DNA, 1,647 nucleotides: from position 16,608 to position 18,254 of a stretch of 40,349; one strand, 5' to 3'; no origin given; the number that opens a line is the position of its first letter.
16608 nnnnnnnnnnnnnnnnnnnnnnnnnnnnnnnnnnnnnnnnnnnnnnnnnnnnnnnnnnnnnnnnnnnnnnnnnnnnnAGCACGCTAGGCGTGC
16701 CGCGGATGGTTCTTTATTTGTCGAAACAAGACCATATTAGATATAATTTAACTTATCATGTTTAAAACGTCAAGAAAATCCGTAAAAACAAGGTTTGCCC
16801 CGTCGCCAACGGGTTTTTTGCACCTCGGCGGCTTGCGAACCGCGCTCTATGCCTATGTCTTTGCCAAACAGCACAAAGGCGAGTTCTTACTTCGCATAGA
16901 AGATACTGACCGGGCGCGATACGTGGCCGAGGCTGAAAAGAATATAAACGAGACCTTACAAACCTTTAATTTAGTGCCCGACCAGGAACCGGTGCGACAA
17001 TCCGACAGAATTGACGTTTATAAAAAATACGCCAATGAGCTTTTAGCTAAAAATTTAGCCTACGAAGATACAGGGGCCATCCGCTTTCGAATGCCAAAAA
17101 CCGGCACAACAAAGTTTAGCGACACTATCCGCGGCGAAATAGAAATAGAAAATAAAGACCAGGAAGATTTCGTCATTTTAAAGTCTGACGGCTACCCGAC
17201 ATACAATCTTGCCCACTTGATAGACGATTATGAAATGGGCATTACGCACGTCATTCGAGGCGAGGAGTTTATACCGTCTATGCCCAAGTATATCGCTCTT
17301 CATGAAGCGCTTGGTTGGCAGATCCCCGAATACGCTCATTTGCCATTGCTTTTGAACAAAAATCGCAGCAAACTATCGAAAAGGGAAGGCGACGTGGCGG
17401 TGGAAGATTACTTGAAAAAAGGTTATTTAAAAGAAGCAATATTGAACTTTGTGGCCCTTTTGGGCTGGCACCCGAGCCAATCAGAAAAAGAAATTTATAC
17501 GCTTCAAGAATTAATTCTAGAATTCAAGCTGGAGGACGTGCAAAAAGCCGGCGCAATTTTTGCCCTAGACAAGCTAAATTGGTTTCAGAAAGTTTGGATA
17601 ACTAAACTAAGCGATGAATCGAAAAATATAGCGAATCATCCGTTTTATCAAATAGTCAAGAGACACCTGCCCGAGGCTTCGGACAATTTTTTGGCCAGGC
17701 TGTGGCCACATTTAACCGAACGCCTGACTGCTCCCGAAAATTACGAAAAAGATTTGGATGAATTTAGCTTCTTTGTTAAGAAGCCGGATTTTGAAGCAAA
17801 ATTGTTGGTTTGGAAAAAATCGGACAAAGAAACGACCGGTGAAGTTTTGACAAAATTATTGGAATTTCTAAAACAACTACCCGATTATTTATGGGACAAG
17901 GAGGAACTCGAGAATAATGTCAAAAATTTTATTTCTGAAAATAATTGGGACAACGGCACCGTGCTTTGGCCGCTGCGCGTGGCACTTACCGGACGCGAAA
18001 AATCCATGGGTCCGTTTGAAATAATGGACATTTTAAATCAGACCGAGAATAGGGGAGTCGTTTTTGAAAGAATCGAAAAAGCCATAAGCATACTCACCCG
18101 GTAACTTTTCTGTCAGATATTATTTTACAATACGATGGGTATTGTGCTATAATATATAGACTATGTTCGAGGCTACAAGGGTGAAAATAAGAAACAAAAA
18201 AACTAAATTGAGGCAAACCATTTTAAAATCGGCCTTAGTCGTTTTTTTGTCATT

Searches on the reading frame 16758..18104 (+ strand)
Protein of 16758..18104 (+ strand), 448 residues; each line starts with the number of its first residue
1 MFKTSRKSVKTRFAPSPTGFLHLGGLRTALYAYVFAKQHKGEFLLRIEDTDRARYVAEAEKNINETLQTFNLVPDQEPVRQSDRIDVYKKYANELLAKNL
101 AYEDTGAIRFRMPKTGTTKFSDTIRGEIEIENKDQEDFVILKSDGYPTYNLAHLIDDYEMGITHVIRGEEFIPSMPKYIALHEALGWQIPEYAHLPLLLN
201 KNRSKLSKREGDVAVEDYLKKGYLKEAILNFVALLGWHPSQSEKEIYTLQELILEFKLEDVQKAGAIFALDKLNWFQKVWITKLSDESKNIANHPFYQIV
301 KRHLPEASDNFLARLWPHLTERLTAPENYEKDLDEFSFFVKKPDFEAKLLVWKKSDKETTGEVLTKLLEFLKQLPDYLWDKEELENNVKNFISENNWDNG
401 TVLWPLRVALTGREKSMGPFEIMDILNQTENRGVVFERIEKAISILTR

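Call 8: search_protein_families(library=pfam, proteins=[window:16758-18104:+])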
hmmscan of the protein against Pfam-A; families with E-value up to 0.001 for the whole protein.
window:16758-18104:+ (448 aa): 2 families
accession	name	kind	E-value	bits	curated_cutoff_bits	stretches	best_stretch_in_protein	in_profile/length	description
PF00749.27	tRNA-synt_1c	-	2.2e-87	293.4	23.4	2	107-275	145-314/314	tRNA synthetases class I (E and Q), catalytic domain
PF19269.4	Anticodon_2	-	4.8e-22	79.3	23.6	1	303-442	9-140/141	Anticodon binding domain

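Call 13: find_related_loci(query=window:16758-18104:+, collection=genome_contigs, flank=10000)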
Query window:16758-18104:+ (448 aa) in genome_contigs; peptide patterns used: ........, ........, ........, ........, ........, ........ (x = any residue, [..] = any of these).
84 stretches matched a pattern; 7 encode a relative of the query (tblastn E <= 1e-3); 7 distinct loci.
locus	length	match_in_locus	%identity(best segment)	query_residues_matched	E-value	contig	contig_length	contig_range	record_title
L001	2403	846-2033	44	9-425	3e-101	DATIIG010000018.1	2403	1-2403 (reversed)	MAG TPA_asm: Candidatus Saccharimonadales bacterium isolate SMAG_U15658 k141_366185, whole genome shotgun sequence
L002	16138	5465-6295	54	8-285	1e-91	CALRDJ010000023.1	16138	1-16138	MAG: Candidatus Levybacteria bacterium GW2011_GWA1_37_16 isolate TH-11nov19-213 genome assembly, contig: TH-11nov19-C899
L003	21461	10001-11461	36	4-442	7e-86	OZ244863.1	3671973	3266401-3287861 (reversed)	MAG: Dehalococcoidia bacterium isolate 3ac3ff71-9198-4354-86db-d96921461c44 genome assembly, chromosome: 1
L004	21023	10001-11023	32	11-288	5e-43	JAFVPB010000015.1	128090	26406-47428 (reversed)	MAG: Clostridia bacterium isolate RGIG5265 Sheep_Colon-1__c384, whole genome shotgun sequence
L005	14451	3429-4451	32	11-288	7e-41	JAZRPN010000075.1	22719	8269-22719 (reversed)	MAG: Clostridia bacterium isolate T1900045376_YK20190066.MAGScoT_cleanbin_000010 SGB_6873_k141_43898, whole genome shotg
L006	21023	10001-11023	32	11-288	3e-40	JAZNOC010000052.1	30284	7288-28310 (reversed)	MAG: Clostridia bacterium isolate T1900044652_TS20190118.MAGScoT_cleanbin_000137 SGB_1446_k141_2483875, whole genome sho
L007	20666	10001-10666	25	9-186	6e-11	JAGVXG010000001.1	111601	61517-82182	Candidatus Pacearchaeota archaeon isolate RIFCSPHIGHO2_12_FULL_34_15 rifcsphigho2_12_scaffold_185, whole genome shotgun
